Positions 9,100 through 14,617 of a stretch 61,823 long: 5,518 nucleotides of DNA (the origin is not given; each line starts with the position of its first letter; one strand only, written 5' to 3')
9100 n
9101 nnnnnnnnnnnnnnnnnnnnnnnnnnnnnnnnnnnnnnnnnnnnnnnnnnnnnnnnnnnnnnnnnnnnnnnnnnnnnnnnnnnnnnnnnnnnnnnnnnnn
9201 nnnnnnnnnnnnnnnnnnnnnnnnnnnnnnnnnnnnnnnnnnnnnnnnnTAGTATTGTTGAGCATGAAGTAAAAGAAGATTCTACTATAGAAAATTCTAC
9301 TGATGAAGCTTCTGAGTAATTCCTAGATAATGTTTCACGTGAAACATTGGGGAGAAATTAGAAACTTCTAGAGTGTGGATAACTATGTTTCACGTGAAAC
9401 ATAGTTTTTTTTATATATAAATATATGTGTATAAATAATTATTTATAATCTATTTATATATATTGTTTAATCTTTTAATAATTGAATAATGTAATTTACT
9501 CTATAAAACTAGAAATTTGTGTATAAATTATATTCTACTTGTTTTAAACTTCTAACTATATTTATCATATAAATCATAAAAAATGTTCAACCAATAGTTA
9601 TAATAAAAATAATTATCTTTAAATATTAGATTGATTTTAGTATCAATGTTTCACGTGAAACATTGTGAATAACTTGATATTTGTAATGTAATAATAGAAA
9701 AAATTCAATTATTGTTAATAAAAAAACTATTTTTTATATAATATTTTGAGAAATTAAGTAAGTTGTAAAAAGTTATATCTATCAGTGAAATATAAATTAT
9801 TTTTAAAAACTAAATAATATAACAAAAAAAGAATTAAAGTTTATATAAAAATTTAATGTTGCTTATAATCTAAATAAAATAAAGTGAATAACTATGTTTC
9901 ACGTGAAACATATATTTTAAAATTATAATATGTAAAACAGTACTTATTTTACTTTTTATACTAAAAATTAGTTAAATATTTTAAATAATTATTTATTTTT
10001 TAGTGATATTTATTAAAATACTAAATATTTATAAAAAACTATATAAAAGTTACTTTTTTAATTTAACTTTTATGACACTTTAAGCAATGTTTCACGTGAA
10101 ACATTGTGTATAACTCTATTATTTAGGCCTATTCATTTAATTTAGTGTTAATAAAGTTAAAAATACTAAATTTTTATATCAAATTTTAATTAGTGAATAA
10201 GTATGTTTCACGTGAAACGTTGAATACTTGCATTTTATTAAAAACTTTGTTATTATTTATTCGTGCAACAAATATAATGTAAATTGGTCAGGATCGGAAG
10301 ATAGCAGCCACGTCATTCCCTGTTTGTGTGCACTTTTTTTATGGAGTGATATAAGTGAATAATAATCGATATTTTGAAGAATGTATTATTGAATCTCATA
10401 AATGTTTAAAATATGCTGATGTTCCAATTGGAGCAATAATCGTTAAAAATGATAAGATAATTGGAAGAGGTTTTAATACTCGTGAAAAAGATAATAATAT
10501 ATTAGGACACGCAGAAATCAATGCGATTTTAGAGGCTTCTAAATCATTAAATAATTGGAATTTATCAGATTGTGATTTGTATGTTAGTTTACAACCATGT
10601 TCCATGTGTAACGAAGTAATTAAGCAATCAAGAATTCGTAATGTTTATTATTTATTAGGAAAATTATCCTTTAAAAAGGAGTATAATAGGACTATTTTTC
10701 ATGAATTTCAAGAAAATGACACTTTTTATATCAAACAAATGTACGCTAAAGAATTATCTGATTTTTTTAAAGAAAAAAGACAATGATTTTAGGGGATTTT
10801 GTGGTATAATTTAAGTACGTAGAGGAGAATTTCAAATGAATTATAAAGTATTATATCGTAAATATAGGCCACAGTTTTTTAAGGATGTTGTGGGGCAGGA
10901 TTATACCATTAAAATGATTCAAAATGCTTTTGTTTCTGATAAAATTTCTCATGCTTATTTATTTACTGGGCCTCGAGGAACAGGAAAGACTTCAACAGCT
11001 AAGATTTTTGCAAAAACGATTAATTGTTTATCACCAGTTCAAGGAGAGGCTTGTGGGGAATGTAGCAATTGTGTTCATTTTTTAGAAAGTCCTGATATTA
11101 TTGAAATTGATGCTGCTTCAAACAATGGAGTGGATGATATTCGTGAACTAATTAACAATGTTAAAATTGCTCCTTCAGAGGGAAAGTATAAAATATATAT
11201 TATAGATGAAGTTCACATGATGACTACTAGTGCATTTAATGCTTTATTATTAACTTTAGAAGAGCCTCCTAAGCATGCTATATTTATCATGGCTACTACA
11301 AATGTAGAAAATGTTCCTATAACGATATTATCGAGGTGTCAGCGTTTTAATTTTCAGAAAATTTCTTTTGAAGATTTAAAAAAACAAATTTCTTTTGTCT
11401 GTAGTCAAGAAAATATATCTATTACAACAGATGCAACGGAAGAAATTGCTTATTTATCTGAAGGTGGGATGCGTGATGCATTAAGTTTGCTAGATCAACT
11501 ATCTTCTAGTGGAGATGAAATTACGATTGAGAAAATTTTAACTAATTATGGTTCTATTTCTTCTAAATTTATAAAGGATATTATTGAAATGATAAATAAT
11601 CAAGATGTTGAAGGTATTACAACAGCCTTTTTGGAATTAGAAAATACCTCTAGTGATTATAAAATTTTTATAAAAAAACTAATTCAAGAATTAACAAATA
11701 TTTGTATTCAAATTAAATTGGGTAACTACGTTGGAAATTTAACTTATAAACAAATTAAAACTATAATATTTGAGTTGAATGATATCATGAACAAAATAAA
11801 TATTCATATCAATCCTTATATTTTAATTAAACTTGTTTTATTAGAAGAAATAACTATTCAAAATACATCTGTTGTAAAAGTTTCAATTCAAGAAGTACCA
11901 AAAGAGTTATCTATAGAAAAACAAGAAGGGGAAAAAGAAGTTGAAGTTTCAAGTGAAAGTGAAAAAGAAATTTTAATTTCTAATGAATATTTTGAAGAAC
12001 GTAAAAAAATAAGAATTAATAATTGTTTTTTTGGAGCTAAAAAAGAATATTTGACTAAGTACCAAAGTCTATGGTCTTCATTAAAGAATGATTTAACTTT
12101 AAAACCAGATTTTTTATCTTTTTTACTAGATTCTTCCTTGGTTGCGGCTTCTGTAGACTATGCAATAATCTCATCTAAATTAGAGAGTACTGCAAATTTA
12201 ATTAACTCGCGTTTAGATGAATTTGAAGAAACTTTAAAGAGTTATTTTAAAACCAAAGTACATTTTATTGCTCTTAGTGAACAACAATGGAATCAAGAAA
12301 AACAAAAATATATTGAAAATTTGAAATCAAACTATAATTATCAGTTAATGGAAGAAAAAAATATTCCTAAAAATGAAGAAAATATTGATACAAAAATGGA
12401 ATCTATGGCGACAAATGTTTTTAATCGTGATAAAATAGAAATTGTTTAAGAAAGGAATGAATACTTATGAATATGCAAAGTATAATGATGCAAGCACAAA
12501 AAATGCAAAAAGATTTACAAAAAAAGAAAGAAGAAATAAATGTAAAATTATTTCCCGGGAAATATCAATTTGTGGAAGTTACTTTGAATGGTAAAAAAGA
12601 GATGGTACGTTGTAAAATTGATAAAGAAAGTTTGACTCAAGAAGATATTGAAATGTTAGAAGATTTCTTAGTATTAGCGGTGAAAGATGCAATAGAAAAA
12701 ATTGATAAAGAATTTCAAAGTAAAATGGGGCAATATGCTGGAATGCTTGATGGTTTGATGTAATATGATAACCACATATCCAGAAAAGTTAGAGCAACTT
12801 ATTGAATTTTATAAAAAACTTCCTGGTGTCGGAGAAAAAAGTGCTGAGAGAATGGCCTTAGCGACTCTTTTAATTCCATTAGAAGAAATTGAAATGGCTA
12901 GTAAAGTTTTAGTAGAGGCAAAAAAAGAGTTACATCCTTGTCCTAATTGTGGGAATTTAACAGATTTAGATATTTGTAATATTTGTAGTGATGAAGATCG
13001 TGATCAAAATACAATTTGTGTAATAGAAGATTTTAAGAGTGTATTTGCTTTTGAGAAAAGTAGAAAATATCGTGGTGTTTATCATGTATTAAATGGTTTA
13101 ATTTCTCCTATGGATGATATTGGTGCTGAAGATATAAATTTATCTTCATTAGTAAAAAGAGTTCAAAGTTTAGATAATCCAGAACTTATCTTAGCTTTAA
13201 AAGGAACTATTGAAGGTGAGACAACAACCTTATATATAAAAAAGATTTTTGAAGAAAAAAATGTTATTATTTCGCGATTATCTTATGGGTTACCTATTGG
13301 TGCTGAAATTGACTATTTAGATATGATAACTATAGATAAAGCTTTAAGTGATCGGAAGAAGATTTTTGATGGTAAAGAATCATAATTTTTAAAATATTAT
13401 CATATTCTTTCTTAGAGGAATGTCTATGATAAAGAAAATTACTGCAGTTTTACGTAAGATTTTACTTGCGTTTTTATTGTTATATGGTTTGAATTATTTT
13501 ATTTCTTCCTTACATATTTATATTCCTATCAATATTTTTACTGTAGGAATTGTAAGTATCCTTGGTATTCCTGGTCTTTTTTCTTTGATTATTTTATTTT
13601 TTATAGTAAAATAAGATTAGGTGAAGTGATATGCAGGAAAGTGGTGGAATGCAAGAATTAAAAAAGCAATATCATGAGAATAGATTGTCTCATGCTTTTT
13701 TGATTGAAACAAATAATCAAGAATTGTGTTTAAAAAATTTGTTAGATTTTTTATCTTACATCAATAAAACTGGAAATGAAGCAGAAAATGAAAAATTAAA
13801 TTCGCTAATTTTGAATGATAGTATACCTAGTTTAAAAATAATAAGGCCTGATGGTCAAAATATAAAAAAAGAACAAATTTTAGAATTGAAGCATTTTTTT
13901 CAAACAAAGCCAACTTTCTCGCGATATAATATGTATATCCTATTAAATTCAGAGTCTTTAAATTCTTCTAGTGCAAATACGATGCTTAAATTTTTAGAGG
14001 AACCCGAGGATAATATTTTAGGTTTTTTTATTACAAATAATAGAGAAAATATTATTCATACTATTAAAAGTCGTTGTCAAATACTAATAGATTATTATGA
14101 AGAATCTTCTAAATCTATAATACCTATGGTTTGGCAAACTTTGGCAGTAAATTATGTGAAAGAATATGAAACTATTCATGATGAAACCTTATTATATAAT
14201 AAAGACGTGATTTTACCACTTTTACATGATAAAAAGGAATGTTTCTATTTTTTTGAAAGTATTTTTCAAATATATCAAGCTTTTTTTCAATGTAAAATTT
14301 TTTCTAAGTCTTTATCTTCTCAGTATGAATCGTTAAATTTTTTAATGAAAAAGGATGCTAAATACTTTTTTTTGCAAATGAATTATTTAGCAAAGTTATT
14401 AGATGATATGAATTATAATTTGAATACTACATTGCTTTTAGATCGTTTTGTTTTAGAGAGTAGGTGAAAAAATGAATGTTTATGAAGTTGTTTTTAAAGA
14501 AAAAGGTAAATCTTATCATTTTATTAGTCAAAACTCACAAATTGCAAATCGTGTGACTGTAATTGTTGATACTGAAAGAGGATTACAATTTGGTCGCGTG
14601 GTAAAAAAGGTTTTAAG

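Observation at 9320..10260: Six perfect parS palindromes interleaved with co-oriented DnaA boxes in a gene-free AT-rich spacer after gyrA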

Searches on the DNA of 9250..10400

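Call 70: search_rna_families(source=window, start=9250, end=10400, threshold=evalue, max_evalue=1)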
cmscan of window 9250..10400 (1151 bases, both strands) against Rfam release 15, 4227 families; matches with E-value up to 1: 1.
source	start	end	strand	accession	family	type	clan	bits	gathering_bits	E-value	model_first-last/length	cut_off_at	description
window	10259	10339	+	RF00169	Bacteria_small_SRP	Gene;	CL00003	52.1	40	3.3e-10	1-97/97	no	Bacterial small signal recognition particle RNA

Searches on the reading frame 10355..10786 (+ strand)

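Call 14: search_protein_families(library=pfam, proteins=[window:10355-10786:+])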
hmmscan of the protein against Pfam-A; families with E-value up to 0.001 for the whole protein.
window:10355-10786:+ (143 aa): 3 families
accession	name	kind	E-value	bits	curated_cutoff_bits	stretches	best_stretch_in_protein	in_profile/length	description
PF14437.12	MafB19-deam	-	3.2e-27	95.6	27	1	1-142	1-142/142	MafB19-like deaminase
PF00383.29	dCMP_cyt_deam_1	-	5.1e-26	91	25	1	3-100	4-101/102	Cytidine and deoxycytidylate deaminase zinc-binding region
PF14439.12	Bd3614-deam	-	2e-06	28.2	38.5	1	25-92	10-77/113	Bd3614-like deaminase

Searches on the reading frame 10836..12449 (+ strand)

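Call 14: search_protein_families(library=pfam, proteins=[window:10836-12449:+])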
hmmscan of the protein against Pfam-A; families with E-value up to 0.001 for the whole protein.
window:10836-12449:+ (537 aa): 8 families
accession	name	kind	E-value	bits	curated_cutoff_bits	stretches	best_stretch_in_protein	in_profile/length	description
PF13177.12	DNA_pol3_delta2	-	6.5e-45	153.4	27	1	21-176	2-160/161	DNA polymerase III, delta subunit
PF00004.35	AAA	-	1.3e-13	51.9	21.2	1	42-171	2-126/131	ATPase family associated with various cellular activities (AAA)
PF22608.2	DNAX_ATPase_lid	-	4.9e-10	39.5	27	1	182-222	3-43/49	DNA polymerase III clamp loader subunit, ATPase lid domain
PF21960.2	RCF1-5-like_lid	-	6.1e-05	23.3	27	1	186-219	4-38/43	RCF1/5-like, AAA+ ATPase lid domain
PF13401.12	AAA_22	-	8.4e-05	23.3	27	0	42-142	9-109/130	AAA domain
PF07728.20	AAA_5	-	0.00031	21.2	22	0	42-143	3-92/139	AAA domain (dynein-related subfamily)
PF13173.12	AAA_14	-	0.00032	21.1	27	0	40-144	4-88/129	AAA domain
PF05496.18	RuvB_N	-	0.00055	20.2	27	0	11-64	2-59/159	Holliday junction DNA helicase RuvB P-loop domain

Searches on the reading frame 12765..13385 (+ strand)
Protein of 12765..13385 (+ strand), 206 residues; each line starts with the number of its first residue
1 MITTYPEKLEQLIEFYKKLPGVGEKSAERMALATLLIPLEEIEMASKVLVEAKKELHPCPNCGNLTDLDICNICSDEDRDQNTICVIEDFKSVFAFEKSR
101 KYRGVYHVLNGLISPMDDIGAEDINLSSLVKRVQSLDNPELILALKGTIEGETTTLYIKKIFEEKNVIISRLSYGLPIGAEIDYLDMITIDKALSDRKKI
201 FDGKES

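Call 14: search_protein_families(library=pfam, proteins=[window:12765-13385:+])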
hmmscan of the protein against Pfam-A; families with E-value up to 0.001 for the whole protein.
window:12765-13385:+ (206 aa): 5 families
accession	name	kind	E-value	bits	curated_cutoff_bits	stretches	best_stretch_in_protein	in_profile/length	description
PF13662.12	Toprim_4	-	5e-21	75.2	25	1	82-172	1-84/85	Toprim domain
PF21176.3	RecR_HhH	-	8.5e-10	38.7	27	1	9-52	1-44/45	RecR, helix-hairpin-helix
PF21175.2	RecR_C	-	9.1e-08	31.8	22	1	175-198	1-24/24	RecR, C-terminal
PF02132.21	RecR_ZnF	-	1.3e-07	31.7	22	1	57-76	2-21/21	RecR, Cys4-zinc finger domain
PF01751.28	Toprim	-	1.6e-05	25.4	23.1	1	83-170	1-94/96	Toprim domain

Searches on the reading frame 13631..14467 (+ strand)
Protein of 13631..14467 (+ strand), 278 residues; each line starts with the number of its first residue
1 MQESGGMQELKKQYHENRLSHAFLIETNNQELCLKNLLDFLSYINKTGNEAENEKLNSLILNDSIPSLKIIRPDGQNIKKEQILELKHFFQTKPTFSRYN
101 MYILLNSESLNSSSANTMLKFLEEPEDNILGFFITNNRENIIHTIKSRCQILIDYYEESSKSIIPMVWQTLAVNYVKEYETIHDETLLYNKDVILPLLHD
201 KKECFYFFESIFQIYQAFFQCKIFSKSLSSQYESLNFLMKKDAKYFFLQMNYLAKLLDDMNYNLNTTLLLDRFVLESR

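Call 14: search_protein_families(library=pfam, proteins=[window:13631-14467:+])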
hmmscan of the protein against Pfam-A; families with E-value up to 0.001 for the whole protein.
window:13631-14467:+ (278 aa): 1 family
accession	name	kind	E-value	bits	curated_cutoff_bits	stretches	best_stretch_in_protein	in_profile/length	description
PF13177.12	DNA_pol3_delta2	-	5.5e-32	111.4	27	1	7-152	6-155/161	DNA polymerase III, delta subunit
